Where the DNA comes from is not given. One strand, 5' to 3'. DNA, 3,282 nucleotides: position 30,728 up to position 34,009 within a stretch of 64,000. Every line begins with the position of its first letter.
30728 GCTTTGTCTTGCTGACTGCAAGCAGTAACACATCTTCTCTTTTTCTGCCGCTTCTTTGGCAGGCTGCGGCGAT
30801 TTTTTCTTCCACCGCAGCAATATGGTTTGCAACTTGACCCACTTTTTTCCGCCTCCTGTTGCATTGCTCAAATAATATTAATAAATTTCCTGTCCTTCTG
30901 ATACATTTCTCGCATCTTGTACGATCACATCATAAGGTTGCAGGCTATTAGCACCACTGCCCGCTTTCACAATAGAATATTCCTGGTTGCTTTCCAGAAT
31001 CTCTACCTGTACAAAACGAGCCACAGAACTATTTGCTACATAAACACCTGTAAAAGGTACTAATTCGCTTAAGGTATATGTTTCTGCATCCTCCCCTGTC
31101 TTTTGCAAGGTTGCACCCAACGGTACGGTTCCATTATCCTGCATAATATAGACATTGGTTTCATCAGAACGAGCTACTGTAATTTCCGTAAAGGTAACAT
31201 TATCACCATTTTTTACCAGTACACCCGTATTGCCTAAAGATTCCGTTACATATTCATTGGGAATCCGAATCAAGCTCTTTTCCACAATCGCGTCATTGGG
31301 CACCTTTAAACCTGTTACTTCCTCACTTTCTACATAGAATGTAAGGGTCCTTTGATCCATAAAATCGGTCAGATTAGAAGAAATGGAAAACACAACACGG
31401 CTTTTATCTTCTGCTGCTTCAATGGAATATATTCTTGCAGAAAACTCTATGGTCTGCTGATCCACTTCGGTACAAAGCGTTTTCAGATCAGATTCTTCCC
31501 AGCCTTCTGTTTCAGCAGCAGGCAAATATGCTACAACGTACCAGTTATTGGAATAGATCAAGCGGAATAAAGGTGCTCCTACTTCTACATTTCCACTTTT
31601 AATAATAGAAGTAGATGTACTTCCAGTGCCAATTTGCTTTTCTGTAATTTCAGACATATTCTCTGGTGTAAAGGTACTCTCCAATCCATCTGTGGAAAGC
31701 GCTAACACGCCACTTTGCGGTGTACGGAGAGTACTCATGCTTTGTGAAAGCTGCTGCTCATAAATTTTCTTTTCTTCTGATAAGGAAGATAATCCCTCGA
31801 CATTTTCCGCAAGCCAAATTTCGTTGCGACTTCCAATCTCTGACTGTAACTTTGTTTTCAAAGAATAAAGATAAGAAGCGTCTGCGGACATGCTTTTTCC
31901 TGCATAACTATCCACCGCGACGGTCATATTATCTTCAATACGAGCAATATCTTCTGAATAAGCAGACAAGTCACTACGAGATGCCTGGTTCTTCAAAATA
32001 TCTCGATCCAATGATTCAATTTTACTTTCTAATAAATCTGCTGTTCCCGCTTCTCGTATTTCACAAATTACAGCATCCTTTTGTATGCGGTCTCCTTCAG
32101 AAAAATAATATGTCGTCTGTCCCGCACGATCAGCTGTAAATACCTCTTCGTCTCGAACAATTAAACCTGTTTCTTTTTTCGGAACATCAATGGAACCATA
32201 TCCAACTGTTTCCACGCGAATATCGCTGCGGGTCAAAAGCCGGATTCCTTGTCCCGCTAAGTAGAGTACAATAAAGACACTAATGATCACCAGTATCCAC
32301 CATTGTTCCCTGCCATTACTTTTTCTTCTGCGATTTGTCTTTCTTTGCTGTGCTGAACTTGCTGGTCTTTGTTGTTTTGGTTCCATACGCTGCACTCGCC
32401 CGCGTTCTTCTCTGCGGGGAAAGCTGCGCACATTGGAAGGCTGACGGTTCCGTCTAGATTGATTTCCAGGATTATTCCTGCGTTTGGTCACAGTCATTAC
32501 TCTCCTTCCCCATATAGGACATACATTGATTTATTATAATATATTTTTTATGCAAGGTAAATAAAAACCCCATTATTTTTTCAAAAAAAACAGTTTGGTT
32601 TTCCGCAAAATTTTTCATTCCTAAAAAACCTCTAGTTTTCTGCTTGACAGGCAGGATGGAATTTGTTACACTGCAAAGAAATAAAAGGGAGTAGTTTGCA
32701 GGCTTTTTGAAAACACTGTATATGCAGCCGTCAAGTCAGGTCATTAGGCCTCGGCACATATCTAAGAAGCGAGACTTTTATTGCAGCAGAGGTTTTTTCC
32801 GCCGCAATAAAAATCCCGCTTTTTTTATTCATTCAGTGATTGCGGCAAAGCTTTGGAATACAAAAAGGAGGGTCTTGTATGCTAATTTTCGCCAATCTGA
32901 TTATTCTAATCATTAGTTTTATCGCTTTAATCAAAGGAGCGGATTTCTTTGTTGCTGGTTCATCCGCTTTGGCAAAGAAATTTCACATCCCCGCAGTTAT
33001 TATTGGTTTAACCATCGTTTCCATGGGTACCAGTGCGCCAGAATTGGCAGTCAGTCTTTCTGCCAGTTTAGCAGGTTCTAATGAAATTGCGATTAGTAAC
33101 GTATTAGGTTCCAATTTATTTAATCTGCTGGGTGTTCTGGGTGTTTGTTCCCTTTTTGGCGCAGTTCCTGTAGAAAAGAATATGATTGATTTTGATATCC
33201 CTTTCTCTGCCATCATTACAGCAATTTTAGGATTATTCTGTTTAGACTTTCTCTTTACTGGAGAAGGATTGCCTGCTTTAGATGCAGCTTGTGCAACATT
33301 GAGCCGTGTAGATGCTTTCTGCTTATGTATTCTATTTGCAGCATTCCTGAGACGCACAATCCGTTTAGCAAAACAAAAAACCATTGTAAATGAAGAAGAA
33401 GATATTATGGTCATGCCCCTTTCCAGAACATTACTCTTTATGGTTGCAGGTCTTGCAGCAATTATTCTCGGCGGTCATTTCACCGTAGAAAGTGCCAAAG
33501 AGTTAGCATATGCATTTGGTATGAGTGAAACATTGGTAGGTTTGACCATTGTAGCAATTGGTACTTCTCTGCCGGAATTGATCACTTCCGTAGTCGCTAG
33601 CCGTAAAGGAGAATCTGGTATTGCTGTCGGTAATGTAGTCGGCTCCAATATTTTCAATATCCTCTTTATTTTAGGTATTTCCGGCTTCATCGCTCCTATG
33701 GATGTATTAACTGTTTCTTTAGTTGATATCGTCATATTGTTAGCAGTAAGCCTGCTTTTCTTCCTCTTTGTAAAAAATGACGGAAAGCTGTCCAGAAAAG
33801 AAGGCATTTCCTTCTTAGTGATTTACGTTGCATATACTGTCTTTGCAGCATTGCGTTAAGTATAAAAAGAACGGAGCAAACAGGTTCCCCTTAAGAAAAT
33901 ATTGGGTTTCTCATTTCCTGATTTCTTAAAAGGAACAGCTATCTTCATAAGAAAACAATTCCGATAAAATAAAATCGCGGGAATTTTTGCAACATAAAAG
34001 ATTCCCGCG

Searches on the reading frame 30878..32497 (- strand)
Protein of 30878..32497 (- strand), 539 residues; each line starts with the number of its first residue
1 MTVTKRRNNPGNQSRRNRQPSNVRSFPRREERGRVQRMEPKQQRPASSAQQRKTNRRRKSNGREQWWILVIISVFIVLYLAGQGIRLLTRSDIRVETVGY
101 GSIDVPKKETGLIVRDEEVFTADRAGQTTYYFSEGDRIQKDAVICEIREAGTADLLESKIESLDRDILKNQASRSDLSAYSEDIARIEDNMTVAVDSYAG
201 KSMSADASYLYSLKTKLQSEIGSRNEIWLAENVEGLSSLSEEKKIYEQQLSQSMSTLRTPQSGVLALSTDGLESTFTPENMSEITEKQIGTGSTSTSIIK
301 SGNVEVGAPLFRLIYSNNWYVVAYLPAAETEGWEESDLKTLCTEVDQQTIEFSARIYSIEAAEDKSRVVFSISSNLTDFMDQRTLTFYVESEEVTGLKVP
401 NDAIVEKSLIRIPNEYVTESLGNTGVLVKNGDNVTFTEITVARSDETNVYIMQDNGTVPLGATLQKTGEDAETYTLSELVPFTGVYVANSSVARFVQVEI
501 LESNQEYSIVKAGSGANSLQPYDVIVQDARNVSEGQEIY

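Call 78: search_protein_families(library=pfam, proteins=[window:30878-32497:-], max_evalue=1e-8)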
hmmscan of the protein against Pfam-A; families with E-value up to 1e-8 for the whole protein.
window:30878-32497:- (539 aa): 1 family
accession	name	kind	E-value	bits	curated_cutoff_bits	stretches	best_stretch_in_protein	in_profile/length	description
PF12700.13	HlyD_2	-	8.9e-62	209.6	25.1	1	64-408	11-352/416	HlyD family secretion protein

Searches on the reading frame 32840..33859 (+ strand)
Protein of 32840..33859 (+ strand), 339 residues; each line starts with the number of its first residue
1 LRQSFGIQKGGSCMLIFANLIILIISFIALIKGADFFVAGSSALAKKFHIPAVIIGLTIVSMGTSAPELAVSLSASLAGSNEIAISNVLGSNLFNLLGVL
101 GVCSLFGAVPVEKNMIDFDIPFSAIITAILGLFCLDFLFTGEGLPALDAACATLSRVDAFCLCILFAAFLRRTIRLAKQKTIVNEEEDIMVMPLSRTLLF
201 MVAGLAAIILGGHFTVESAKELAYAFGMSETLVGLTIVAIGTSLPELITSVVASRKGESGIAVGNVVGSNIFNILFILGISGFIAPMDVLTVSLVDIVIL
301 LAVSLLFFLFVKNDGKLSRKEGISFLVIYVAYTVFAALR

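Call 3: search_protein_families(library=pfam, proteins=[window:32840-33859:+])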
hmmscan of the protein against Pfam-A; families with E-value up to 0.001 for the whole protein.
window:32840-33859:+ (339 aa): 1 family
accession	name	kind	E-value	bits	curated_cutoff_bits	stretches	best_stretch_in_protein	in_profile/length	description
PF01699.29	Na_Ca_ex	-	4.3e-68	228.4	24.9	2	198-336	3-149/151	Sodium/calcium exchanger protein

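Call 4: search_protein_families(library=ncbifam, proteins=[window:32840-33859:+])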
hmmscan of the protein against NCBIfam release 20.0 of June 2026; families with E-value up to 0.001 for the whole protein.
window:32840-33859:+ (339 aa): 6 families
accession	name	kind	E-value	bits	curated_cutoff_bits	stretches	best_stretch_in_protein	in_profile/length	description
TIGR00367.1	TIGR00367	hypoth_equivalog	1e-73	248.2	179.65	1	20-332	5-312/312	calcium/sodium antiporter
NF008005.0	PRK10734.1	equivalog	1.3e-54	185.5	432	1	19-334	4-314/325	calcium/sodium antiporter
TIGR00927.1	2A1904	subfamily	9.4e-20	70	710.1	2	215-335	1065-1191/1209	K+-dependent Na+/Ca+ exchanger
TIGR00846.1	caca2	superfamily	8.8e-17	60.9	317.45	1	21-334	38-369/372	calcium/proton exchanger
TIGR00378.1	cax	equivalog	3.9e-10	39.5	211.15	1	15-331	14-343/349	calcium/proton exchanger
TIGR00845.1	caca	equivalog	5.6e-06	24.4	679.85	1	217-285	768-837/921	sodium/calcium exchanger 1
